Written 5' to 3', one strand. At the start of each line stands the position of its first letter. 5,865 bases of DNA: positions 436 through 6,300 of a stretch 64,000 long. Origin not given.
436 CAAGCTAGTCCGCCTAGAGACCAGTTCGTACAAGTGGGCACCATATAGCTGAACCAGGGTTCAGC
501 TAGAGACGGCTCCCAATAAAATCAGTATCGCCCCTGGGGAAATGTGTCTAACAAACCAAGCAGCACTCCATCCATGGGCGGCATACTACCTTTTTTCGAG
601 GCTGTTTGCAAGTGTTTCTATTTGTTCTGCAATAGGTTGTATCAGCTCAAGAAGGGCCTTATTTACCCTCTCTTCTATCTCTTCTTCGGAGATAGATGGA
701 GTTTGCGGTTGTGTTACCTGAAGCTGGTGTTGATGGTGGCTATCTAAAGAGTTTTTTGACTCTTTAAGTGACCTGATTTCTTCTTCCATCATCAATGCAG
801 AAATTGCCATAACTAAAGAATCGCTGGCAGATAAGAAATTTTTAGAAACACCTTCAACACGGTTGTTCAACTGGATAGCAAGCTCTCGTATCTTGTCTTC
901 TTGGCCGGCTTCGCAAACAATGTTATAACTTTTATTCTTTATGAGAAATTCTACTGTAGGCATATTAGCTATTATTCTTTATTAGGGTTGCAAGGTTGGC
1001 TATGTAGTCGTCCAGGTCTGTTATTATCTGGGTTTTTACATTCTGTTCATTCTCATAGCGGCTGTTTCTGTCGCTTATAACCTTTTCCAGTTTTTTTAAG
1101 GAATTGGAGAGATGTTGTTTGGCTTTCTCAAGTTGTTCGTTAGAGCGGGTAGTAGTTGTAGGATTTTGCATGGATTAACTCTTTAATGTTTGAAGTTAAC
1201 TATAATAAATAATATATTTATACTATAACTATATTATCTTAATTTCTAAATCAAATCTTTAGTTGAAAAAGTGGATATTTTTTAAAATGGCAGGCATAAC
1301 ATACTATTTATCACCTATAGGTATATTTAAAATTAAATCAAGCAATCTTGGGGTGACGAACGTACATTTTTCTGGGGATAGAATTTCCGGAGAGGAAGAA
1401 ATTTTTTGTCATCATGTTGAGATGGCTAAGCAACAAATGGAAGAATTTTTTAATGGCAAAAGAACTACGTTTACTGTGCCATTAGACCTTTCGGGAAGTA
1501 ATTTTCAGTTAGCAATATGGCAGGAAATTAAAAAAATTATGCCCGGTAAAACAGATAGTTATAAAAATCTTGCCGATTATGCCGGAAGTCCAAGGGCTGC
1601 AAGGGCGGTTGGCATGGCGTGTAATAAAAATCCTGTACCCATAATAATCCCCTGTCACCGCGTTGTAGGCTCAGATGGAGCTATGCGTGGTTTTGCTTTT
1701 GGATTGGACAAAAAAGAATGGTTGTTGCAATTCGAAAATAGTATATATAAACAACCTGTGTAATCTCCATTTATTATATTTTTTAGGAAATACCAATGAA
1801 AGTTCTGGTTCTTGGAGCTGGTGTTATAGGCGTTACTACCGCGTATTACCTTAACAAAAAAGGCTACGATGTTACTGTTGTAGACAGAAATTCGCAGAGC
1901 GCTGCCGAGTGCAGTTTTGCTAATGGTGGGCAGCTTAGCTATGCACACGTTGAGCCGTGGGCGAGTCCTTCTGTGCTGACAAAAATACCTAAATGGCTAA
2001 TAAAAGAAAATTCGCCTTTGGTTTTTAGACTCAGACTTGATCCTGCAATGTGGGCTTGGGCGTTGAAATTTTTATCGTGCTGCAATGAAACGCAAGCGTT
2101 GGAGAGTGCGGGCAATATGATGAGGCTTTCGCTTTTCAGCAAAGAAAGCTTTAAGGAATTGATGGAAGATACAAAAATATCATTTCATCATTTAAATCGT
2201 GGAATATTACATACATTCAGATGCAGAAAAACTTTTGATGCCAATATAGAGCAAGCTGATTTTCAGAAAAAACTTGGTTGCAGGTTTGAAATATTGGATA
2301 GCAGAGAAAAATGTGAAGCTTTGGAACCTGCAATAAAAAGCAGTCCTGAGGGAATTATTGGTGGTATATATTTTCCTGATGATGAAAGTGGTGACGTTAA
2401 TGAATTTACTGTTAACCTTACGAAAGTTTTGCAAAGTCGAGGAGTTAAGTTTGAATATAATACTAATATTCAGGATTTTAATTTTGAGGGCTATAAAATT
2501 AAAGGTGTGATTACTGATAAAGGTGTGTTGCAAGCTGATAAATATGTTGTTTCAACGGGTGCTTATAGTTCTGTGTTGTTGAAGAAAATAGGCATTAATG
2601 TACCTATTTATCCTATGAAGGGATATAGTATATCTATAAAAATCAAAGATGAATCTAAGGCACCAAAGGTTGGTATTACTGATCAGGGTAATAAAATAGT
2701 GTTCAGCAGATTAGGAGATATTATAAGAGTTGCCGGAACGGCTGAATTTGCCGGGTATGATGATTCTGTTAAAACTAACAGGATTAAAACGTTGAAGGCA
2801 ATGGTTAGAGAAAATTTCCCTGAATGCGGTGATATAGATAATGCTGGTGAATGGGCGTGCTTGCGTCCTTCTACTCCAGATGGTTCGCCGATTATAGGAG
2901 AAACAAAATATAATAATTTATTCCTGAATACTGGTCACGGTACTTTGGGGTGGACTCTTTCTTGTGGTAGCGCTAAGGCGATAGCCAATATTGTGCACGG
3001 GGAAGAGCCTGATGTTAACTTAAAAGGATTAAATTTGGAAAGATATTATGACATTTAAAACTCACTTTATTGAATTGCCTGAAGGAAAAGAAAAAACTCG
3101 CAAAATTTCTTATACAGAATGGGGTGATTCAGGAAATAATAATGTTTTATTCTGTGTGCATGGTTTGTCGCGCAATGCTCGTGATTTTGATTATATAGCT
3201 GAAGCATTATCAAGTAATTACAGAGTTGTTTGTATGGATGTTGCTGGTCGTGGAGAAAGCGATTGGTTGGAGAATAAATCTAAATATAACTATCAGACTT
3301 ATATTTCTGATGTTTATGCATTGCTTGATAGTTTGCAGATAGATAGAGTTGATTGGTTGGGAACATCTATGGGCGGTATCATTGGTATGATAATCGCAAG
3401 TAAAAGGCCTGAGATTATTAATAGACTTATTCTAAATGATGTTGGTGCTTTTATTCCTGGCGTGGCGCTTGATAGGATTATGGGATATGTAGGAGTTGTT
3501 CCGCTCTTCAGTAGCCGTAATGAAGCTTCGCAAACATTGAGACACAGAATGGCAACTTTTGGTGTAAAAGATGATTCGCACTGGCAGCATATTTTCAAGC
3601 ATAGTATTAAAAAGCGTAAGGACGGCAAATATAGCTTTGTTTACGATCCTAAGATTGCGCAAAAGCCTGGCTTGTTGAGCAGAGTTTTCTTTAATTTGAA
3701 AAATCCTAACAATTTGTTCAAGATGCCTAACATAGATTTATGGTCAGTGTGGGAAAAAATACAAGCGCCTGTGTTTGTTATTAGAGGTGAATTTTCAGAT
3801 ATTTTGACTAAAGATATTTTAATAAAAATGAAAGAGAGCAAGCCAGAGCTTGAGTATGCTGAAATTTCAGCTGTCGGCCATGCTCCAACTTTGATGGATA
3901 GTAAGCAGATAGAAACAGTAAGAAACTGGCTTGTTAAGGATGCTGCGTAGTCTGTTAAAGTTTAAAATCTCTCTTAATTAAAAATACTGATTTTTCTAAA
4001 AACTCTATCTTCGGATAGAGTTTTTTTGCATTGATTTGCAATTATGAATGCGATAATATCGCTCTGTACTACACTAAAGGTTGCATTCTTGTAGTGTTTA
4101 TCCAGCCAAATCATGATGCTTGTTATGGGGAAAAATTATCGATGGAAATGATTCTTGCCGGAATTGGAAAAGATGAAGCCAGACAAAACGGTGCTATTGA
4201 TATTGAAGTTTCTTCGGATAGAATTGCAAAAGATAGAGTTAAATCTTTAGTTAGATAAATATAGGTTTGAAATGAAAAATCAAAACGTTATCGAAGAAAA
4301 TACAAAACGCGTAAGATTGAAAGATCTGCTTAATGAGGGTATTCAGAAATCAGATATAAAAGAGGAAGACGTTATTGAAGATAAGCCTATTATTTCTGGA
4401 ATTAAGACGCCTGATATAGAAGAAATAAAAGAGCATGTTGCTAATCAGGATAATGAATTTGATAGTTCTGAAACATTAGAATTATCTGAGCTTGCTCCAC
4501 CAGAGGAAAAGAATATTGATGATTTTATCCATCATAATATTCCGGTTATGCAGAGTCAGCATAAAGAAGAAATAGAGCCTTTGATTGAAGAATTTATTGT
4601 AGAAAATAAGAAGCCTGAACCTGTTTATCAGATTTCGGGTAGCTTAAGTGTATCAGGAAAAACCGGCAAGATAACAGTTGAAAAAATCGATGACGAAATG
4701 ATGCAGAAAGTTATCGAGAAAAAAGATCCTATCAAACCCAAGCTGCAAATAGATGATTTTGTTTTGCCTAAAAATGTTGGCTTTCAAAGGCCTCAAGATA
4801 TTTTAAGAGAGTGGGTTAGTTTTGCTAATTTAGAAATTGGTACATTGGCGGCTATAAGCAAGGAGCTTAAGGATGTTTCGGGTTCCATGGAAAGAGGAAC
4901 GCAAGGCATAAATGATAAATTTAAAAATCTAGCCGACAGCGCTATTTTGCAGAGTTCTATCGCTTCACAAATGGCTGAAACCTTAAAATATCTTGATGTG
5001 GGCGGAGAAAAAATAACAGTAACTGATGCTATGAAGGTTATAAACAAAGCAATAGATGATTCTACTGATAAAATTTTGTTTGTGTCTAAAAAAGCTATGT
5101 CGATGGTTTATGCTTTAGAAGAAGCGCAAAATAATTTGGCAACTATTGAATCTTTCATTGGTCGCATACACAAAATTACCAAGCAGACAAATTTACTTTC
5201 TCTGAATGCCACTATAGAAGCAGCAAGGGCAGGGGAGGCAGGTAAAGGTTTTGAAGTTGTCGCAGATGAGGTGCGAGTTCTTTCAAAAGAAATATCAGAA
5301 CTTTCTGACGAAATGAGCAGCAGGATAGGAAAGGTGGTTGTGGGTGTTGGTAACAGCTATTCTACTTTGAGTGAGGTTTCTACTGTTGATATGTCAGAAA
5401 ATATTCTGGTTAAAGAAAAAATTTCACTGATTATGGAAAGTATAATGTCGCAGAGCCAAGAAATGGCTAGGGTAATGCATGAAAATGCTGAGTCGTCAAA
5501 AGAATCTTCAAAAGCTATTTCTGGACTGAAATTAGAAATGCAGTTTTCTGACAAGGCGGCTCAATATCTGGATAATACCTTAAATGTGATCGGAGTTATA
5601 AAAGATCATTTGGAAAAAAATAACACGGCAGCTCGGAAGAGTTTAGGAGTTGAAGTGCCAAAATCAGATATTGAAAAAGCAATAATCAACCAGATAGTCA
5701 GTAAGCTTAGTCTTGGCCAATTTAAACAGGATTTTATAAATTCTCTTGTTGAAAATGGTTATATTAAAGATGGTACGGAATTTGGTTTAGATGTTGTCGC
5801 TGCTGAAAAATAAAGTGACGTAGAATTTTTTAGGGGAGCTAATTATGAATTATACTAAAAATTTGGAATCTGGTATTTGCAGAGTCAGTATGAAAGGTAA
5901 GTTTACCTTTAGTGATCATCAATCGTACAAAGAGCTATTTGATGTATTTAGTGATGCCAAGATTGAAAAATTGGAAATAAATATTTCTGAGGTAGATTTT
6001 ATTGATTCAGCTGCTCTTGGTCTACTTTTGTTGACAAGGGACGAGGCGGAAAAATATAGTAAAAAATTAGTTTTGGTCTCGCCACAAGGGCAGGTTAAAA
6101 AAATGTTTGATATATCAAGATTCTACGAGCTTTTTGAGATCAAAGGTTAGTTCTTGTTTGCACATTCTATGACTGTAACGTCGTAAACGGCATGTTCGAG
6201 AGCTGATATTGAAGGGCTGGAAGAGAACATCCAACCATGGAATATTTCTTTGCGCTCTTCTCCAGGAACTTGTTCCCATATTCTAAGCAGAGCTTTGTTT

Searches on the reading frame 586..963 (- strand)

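Call 16: search_protein_families(library=pfam, proteins=[window:586-963:-], max_evalue=0.001)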
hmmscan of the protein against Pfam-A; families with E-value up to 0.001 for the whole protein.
window:586-963:- (125 aa): 1 family
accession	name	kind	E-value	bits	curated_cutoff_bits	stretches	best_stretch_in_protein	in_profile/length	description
PF05164.18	ZapA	-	1.6e-09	38.4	23.8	1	4-95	1-76/88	Cell division protein ZapA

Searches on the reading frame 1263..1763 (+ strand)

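Call 16: search_protein_families(library=pfam, proteins=[window:1263-1763:+], max_evalue=0.001)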
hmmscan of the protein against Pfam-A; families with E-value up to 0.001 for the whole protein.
window:1263-1763:+ (166 aa): 2 families
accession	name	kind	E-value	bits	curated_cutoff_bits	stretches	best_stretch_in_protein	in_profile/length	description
PF01035.26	DNA_binding_1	-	1.8e-31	108.2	27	1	80-159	1-80/81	6-O-methylguanine DNA methyltransferase, DNA binding domain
PF02870.21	Methyltransf_1N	-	6.6e-05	23.8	21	1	13-76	4-71/71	6-O-methylguanine DNA methyltransferase, ribonuclease-like domain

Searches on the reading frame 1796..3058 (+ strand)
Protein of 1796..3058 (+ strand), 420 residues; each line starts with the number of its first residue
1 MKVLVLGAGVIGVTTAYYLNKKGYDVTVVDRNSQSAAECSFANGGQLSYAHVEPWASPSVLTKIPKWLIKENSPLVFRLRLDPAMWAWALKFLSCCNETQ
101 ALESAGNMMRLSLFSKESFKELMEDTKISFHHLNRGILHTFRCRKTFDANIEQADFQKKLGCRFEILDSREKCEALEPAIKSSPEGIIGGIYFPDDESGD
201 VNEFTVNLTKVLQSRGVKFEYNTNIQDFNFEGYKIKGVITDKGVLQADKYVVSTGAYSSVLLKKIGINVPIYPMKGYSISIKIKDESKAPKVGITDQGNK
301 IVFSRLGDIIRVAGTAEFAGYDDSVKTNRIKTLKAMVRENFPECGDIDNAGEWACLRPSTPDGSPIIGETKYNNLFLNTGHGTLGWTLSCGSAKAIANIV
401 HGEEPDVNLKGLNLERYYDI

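Call 16: search_protein_families(library=pfam, proteins=[window:1796-3058:+], max_evalue=0.001)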
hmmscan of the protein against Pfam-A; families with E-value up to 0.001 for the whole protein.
window:1796-3058:+ (420 aa): 13 families
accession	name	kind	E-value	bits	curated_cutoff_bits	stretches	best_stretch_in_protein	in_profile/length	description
PF01266.30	DAO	-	2.7e-68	231.5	27.9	1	2-398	1-352/353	FAD dependent oxidoreductase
PF07992.20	Pyr_redox_2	-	3.5e-11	43.5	26.1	1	2-34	144-176/291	Pyridine nucleotide-disulphide oxidoreductase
PF00070.33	Pyr_redox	-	4.4e-09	37.2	22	1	2-34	1-33/82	Pyridine nucleotide-disulphide oxidoreductase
PF03486.20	HI0933_like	-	3e-08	33.9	50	0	2-52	2-52/244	HI0933-like protein Rossmann domain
PF13450.12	NAD_binding_8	-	4.4e-06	27.3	21.9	1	5-36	1-32/68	NAD(P)-binding Rossmann-like domain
PF13738.12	Pyr_redox_3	-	5.2e-06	26.4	30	0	202-259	81-137/305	Pyridine nucleotide-disulphide oxidoreductase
PF02558.23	ApbA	-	9.4e-06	25.8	22.2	1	3-37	1-34/150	Ketopantoate reductase PanE/ApbA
PF03721.20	UDPG_MGDP_dh_N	-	5.2e-05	23.3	27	1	1-36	1-36/187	UDP-glucose/GDP-mannose dehydrogenase family, NAD binding domain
PF02737.24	3HCDH_N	-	0.00013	22.4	22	1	2-39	1-38/180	3-hydroxyacyl-CoA dehydrogenase, NAD binding domain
PF01494.25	FAD_binding_3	-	0.00017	21.4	22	0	2-35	3-36/349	FAD binding domain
PF01134.28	GIDA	-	0.00032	20.3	22.1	0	2-43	1-42/391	Glucose inhibited division protein A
PF21799.2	MurD-like_N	-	0.00037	21.1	27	0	2-36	2-36/88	Mur ligase MurD-like, N-terminal domain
PF01262.27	AlaDh_PNT_C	-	0.00068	19.6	23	0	2-44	30-72/214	Alanine dehydrogenase/PNT, C-terminal domain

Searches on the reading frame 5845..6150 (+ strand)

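Call 16: search_protein_families(library=pfam, proteins=[window:5845-6150:+], max_evalue=0.001)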
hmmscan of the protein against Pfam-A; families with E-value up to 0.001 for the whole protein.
window:5845-6150:+ (101 aa): 2 families
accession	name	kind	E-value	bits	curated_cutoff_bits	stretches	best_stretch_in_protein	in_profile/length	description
PF01740.26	STAS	-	3.2e-13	49.8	22.6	1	9-99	8-99/106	STAS domain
PF13466.11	STAS_2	-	5.8e-10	39.7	29.2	1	16-92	3-78/80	STAS domain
